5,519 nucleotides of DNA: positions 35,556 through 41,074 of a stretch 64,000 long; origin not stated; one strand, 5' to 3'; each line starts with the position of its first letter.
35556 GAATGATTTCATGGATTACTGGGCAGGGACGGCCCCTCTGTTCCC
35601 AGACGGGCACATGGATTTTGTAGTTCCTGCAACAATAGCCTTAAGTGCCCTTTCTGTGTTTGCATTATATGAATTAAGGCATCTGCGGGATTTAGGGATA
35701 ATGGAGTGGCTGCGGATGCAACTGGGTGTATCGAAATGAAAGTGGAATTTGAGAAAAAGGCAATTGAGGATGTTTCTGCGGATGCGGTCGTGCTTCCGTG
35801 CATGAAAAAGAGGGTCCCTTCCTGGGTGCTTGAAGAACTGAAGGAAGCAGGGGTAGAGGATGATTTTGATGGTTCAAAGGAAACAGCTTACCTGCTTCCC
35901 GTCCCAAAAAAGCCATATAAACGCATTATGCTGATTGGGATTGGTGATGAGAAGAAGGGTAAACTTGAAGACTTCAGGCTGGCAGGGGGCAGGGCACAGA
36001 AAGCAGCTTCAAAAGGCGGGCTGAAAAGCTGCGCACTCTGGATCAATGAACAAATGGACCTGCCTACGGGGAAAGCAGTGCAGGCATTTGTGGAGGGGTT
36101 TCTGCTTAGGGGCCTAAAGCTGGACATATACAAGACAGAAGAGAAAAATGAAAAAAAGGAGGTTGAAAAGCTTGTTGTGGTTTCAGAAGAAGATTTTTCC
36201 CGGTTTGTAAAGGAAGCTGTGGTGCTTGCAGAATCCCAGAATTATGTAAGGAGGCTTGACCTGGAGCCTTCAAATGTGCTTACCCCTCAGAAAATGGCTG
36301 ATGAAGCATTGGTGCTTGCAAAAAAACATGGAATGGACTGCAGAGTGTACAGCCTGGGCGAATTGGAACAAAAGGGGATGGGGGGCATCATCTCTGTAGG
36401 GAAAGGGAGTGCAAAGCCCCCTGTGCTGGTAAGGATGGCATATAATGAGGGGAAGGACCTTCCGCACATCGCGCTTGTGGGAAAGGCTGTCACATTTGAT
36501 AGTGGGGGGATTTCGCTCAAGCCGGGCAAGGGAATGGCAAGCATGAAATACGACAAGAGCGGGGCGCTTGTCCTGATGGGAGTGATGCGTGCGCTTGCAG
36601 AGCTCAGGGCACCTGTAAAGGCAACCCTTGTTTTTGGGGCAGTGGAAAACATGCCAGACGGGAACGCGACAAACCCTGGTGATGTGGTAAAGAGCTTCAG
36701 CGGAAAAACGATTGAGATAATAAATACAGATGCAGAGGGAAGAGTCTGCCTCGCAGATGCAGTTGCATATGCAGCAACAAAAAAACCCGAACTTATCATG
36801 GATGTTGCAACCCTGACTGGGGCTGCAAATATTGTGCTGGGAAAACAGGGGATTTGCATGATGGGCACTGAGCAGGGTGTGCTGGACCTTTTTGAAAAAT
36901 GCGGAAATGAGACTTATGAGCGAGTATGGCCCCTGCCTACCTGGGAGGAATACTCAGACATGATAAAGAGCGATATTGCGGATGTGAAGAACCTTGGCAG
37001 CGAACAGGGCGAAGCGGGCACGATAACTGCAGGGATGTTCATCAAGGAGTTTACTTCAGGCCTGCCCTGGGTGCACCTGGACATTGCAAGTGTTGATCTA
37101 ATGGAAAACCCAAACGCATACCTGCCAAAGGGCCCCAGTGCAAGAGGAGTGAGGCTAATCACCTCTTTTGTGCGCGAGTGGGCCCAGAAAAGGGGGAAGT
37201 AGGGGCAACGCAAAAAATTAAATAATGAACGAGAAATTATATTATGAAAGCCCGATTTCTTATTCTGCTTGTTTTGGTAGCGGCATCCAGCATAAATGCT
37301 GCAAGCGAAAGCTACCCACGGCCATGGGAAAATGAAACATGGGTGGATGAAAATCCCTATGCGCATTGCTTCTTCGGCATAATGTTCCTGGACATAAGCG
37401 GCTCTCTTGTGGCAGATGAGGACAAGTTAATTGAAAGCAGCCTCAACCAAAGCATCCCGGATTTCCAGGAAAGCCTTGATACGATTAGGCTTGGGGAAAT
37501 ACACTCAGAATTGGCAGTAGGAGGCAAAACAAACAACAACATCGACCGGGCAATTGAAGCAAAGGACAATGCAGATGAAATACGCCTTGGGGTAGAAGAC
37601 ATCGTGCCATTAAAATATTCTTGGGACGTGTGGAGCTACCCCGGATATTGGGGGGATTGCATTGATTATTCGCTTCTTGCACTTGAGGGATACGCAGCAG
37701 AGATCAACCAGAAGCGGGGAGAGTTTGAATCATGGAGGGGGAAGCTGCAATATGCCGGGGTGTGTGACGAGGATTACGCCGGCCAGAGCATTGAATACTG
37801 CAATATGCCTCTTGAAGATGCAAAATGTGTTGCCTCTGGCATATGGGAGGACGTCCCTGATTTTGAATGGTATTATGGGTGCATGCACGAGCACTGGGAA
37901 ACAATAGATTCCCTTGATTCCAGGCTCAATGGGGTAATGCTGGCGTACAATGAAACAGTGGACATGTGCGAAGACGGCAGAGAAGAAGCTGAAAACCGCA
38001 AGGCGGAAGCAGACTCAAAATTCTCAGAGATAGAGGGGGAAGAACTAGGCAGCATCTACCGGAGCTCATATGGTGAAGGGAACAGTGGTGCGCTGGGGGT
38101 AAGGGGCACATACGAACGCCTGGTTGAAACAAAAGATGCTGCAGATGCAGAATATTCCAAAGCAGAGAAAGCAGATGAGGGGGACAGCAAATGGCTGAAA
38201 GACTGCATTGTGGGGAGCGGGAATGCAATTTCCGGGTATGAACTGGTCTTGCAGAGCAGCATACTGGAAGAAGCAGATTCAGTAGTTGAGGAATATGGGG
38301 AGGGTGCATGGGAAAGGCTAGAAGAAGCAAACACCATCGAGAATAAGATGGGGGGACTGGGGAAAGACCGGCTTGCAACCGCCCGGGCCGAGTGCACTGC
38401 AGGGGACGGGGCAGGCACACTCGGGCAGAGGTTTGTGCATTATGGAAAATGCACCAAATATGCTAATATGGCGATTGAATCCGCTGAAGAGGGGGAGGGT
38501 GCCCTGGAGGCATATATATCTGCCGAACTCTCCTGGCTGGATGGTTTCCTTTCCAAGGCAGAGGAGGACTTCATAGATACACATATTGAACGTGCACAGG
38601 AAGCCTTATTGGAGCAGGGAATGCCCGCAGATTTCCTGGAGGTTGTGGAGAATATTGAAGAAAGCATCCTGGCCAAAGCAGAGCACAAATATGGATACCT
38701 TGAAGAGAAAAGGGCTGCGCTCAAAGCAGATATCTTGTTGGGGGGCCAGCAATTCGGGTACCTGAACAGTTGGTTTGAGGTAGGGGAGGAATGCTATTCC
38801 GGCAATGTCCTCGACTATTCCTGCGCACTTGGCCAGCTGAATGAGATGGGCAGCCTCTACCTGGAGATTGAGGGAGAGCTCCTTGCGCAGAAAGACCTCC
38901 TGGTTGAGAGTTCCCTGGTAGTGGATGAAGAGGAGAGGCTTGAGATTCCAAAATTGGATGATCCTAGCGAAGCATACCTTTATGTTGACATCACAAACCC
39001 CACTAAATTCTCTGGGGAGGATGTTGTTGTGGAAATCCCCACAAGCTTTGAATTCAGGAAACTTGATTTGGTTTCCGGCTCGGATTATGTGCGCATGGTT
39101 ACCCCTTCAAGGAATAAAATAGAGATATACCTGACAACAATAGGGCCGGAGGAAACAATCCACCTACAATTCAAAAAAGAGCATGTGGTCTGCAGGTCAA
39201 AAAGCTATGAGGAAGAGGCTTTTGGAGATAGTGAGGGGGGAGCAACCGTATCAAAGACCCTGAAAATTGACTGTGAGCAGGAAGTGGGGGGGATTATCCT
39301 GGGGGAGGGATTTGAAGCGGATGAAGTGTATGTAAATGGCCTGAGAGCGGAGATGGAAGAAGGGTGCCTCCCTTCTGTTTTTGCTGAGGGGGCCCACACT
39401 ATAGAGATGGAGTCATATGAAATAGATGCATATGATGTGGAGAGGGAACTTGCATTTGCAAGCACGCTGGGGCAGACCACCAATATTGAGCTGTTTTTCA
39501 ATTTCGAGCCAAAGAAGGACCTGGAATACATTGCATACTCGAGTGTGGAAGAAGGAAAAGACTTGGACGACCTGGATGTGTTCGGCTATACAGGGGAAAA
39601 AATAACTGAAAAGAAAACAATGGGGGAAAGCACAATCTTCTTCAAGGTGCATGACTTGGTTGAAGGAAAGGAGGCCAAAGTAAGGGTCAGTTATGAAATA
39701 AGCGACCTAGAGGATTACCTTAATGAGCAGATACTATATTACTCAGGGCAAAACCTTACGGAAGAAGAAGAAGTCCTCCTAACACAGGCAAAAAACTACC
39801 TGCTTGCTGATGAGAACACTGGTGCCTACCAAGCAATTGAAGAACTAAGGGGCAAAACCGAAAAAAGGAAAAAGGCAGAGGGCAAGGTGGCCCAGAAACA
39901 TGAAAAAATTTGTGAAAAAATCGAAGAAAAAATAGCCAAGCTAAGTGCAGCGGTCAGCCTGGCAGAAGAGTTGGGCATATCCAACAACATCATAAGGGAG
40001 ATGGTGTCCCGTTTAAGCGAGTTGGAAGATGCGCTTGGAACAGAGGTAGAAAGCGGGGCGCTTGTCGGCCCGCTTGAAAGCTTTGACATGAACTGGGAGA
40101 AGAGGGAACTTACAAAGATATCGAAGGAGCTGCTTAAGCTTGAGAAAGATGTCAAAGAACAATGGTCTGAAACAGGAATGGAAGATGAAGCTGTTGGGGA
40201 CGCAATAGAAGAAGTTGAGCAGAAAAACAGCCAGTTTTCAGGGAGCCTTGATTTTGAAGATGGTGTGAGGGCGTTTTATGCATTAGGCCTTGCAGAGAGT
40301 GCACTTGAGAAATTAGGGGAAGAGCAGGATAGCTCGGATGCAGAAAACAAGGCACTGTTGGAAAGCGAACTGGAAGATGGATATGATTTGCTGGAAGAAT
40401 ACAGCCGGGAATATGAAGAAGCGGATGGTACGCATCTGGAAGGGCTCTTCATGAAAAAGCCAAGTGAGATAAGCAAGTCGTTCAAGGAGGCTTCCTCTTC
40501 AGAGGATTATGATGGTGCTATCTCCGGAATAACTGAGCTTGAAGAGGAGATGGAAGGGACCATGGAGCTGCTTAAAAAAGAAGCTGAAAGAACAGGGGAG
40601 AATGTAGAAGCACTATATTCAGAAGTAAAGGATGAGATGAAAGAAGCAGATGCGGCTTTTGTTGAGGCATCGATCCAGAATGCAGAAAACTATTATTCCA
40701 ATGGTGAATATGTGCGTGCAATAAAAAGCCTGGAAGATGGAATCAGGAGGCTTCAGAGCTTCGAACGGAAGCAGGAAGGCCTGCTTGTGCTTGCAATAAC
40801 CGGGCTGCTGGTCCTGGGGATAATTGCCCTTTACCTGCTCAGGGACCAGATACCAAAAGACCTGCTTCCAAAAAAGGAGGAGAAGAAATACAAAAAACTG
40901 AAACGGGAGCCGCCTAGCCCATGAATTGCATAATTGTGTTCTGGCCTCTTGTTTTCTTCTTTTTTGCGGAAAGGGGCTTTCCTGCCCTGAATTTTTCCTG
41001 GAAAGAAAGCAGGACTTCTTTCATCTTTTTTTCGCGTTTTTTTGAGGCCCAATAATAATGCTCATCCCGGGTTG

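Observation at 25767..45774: Perfect 16-bp palindrome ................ occurs four times, always intergenic: candidate operator of an undescribed regulon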

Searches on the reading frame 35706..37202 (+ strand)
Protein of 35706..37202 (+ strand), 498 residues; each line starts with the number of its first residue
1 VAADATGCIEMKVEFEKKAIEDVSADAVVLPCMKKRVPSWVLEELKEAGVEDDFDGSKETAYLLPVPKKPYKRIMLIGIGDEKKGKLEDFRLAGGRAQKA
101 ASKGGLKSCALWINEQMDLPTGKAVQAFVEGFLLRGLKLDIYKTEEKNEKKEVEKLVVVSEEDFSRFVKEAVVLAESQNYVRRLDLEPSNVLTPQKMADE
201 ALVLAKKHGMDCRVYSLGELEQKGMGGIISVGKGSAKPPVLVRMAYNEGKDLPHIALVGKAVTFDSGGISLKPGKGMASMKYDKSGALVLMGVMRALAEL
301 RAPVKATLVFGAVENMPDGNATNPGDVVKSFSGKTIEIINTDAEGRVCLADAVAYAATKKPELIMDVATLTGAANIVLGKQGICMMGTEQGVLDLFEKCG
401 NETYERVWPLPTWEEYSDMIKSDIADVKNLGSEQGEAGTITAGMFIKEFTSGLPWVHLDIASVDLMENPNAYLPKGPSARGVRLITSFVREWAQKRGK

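Call 10: search_protein_families(library=pfam, proteins=[window:35706-37202:+])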
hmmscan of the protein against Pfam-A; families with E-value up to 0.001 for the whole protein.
window:35706-37202:+ (498 aa): 2 families
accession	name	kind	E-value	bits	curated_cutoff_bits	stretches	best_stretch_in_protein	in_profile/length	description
PF00883.26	Peptidase_M17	-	1e-107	360.5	25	1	179-485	1-309/310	Cytosol aminopeptidase family, catalytic domain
PF02789.23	Peptidase_M17_N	-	9e-12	45.5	23.4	1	44-145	24-128/129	Cytosol aminopeptidase family, N-terminal domain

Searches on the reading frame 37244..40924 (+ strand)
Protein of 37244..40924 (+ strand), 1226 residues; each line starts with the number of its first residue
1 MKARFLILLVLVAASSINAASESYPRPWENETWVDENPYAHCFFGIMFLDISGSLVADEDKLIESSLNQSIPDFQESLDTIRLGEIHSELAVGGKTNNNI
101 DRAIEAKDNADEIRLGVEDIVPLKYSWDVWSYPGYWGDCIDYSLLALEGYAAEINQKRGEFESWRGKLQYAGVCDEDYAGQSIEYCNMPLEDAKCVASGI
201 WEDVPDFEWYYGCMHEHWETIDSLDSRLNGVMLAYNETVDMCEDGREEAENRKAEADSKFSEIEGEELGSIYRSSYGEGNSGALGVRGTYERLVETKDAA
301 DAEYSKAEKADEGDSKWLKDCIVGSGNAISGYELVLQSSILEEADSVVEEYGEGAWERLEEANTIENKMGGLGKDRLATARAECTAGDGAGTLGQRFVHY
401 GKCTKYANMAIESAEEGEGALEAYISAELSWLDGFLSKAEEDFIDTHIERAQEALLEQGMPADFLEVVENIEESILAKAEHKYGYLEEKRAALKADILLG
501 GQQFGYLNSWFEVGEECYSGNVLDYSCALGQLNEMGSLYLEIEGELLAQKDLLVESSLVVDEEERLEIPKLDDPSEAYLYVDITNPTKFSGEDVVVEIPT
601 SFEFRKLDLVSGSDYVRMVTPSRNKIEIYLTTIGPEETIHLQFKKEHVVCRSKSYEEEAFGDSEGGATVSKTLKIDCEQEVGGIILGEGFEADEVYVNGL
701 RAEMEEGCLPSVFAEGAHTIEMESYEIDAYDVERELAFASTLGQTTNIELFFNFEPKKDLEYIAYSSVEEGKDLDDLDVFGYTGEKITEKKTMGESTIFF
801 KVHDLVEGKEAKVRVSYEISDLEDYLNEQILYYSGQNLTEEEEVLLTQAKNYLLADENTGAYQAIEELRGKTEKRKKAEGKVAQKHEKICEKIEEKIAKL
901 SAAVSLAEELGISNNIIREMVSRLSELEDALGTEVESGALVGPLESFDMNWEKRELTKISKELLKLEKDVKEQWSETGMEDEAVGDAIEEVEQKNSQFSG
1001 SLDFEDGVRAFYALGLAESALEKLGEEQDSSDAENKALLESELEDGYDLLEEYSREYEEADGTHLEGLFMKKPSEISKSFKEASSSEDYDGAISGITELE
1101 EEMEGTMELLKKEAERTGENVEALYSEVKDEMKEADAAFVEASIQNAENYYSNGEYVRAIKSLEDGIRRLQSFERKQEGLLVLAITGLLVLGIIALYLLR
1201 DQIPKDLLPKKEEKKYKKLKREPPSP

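Call 10: search_protein_families(library=pfam, proteins=[window:37244-40924:+])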
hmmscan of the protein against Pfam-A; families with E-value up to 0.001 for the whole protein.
window:37244-40924:+ (1226 aa): 0 families

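Call 85: search_protein_families(library=pfam, proteins=[window:37244-40924:+], max_evalue=0.01)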
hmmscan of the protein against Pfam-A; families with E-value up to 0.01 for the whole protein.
window:37244-40924:+ (1226 aa): 0 families

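Call 96: search_protein_families(library=padloc, proteins=[window:37244-40924:+], max_evalue=0.01)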
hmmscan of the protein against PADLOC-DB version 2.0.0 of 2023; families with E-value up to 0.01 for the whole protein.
window:37244-40924:+ (1226 aa): 0 families
